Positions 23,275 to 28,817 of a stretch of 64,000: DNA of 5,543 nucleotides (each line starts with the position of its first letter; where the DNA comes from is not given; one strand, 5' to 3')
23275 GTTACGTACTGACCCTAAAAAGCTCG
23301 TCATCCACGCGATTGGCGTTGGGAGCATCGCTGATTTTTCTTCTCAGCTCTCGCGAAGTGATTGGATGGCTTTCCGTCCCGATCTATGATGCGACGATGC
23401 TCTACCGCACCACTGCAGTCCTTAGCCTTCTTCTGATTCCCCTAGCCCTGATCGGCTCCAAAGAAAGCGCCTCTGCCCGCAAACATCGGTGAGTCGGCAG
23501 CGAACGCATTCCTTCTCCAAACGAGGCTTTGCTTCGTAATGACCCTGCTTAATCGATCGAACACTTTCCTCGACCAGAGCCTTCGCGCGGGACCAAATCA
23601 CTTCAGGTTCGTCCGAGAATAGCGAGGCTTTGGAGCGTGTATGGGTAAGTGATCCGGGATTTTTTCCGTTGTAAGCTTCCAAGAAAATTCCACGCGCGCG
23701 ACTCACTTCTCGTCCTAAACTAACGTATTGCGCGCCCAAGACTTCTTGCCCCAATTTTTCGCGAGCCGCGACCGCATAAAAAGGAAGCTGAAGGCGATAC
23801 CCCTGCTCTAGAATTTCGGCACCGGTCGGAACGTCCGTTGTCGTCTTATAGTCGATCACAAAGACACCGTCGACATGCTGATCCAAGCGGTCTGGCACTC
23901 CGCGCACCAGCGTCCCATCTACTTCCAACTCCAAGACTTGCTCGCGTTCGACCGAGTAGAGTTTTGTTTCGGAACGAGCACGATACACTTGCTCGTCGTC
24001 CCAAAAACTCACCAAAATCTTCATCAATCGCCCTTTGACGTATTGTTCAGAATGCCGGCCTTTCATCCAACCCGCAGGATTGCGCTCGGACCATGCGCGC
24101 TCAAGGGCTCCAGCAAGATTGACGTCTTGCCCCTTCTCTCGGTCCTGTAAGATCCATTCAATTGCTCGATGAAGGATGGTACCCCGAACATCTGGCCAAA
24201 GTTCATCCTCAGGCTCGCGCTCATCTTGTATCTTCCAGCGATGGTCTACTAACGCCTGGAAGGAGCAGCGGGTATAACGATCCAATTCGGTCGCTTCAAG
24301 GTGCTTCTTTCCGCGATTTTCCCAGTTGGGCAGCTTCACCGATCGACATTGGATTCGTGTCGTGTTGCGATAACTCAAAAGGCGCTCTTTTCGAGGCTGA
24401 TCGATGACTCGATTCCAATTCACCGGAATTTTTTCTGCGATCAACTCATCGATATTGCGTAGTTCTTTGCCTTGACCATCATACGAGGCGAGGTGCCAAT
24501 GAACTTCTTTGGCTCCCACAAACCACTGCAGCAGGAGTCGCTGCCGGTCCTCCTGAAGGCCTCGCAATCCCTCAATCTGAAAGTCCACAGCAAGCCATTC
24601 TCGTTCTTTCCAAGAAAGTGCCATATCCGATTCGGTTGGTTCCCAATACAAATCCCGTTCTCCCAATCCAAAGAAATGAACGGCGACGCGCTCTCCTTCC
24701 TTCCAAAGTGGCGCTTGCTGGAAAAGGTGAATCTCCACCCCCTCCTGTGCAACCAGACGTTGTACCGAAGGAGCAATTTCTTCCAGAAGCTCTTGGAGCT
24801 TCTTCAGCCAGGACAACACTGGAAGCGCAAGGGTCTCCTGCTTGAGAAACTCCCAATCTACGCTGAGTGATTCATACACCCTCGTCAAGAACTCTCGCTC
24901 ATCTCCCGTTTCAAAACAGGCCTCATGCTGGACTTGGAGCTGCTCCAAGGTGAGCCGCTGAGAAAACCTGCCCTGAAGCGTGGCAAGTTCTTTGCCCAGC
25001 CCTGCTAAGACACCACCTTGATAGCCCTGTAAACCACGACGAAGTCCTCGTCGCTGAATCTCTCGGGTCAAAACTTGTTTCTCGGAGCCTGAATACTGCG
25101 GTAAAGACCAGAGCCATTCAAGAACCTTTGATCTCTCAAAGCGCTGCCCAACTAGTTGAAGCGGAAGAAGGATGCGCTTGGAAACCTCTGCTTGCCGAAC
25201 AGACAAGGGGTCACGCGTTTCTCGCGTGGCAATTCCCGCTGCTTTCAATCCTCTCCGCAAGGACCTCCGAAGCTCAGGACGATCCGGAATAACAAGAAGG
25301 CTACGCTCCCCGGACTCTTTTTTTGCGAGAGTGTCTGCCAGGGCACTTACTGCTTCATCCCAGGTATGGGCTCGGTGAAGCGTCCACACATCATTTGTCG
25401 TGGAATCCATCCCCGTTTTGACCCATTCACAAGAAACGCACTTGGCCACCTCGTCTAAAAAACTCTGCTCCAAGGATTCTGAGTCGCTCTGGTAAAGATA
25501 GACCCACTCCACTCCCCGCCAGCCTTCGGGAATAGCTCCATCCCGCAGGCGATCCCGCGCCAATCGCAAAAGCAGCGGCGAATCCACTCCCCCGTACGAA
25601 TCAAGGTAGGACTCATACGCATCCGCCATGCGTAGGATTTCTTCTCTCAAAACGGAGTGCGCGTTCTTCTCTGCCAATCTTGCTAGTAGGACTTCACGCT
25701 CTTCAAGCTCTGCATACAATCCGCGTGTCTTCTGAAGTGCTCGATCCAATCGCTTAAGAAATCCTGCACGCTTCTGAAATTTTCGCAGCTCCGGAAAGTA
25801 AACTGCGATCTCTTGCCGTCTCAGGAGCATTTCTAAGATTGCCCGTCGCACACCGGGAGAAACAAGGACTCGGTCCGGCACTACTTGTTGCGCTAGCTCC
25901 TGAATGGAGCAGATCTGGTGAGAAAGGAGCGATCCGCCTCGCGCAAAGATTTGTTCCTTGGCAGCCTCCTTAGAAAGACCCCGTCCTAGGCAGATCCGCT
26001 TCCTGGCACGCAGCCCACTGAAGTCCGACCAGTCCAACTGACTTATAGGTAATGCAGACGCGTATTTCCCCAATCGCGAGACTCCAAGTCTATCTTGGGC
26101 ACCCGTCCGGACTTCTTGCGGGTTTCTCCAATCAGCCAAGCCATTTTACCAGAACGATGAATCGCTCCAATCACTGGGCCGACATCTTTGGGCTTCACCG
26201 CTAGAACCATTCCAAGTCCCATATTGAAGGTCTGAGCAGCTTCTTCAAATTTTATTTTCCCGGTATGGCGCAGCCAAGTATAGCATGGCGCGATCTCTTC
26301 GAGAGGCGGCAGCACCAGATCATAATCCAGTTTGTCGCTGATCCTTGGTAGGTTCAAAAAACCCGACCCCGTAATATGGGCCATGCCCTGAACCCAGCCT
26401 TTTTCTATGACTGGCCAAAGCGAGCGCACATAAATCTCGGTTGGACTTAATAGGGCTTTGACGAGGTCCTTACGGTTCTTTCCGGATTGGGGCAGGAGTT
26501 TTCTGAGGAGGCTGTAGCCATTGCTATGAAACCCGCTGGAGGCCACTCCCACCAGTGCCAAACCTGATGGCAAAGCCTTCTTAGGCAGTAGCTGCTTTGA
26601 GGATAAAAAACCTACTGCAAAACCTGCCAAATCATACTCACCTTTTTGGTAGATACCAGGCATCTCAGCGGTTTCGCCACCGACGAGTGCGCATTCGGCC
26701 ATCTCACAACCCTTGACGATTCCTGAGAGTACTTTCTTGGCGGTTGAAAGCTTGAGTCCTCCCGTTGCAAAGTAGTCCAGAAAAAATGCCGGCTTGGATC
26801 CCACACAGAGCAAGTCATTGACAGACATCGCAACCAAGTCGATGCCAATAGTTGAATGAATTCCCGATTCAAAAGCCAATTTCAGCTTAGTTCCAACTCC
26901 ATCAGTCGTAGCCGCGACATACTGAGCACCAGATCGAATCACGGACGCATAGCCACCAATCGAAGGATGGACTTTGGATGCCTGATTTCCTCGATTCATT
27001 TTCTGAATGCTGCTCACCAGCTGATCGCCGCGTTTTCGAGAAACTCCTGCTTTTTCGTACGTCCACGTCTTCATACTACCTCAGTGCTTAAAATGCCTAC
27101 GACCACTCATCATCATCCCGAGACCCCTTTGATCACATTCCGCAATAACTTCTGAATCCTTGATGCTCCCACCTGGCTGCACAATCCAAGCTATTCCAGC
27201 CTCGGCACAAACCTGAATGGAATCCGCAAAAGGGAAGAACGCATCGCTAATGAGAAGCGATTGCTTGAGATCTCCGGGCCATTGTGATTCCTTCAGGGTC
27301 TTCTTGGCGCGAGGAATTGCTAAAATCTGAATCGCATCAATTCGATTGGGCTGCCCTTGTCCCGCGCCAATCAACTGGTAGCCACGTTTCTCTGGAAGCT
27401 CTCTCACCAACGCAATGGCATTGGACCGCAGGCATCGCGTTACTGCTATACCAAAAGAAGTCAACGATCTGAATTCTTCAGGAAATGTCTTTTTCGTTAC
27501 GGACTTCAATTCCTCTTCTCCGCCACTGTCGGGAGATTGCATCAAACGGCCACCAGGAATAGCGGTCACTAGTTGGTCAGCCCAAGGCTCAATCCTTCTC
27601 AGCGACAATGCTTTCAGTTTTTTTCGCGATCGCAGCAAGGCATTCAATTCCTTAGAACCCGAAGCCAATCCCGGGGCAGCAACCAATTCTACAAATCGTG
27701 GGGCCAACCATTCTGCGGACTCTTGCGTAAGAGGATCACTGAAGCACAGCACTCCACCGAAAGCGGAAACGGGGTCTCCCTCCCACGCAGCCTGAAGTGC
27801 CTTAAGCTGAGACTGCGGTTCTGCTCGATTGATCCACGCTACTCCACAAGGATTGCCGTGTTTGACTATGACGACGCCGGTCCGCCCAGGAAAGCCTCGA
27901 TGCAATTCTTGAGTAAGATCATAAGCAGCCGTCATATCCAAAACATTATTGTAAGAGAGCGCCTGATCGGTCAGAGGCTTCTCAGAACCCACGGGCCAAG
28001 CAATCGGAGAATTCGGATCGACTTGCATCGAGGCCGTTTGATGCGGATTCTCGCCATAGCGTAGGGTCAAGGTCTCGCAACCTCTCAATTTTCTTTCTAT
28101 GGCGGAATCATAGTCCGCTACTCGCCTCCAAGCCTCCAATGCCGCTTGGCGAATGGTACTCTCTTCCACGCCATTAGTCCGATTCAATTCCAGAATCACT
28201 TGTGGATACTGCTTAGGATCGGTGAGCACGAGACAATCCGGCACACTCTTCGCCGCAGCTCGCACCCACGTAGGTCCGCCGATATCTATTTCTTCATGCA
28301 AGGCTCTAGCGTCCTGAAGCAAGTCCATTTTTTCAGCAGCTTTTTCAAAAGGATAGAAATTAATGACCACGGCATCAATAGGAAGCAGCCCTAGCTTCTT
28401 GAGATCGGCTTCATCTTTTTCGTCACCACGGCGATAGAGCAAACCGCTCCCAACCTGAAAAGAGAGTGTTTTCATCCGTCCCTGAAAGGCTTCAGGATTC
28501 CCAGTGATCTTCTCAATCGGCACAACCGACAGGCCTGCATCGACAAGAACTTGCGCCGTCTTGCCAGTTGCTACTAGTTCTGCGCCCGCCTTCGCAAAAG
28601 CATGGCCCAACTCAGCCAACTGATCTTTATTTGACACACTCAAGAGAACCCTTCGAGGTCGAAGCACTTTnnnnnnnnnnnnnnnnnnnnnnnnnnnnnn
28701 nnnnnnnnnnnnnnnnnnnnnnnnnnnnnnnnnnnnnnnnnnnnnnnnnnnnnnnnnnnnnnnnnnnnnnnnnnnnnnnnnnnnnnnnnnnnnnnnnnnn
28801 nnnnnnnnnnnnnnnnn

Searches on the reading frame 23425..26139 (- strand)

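Call 105: search_protein_families(library=pfam, proteins=[window:23425-26139:-], max_evalue=0.00001)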
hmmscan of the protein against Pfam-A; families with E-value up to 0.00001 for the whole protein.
window:23425-26139:- (905 aa): 1 family
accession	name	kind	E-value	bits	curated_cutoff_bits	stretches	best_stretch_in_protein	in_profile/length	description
PF12705.13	PDDEXK_1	-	5.4e-28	99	22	1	616-887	4-246/247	PD-(D/E)XK nuclease superfamily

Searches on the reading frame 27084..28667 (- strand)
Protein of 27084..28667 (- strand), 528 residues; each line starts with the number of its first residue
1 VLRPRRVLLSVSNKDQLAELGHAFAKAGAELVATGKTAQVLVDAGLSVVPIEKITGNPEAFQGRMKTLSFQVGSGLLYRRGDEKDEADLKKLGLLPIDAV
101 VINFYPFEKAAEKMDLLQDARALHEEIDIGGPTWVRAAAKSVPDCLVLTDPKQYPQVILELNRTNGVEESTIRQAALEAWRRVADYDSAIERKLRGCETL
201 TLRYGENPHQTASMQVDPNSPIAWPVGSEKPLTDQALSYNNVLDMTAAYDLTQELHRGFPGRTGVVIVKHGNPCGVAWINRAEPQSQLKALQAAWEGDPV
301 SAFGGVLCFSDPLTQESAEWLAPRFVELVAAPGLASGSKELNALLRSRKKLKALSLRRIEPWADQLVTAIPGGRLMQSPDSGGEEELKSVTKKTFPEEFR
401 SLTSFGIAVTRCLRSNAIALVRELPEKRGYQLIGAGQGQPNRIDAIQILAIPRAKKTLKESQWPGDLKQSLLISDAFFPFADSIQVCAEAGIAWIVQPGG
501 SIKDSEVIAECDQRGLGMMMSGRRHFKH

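Call 105: search_protein_families(library=pfam, proteins=[window:27084-28667:-], max_evalue=0.00001)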
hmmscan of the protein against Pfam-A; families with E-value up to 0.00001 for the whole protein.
window:27084-28667:- (528 aa): 2 families
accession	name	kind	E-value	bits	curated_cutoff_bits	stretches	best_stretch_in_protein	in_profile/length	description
PF01808.24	AICARFT_IMPCHas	-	1.4e-61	209.1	25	1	138-448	1-307/311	AICARFT/IMPCHase bienzyme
PF02142.27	MGS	-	1.2e-11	45.1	24.1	1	17-133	2-94/94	MGS-like domain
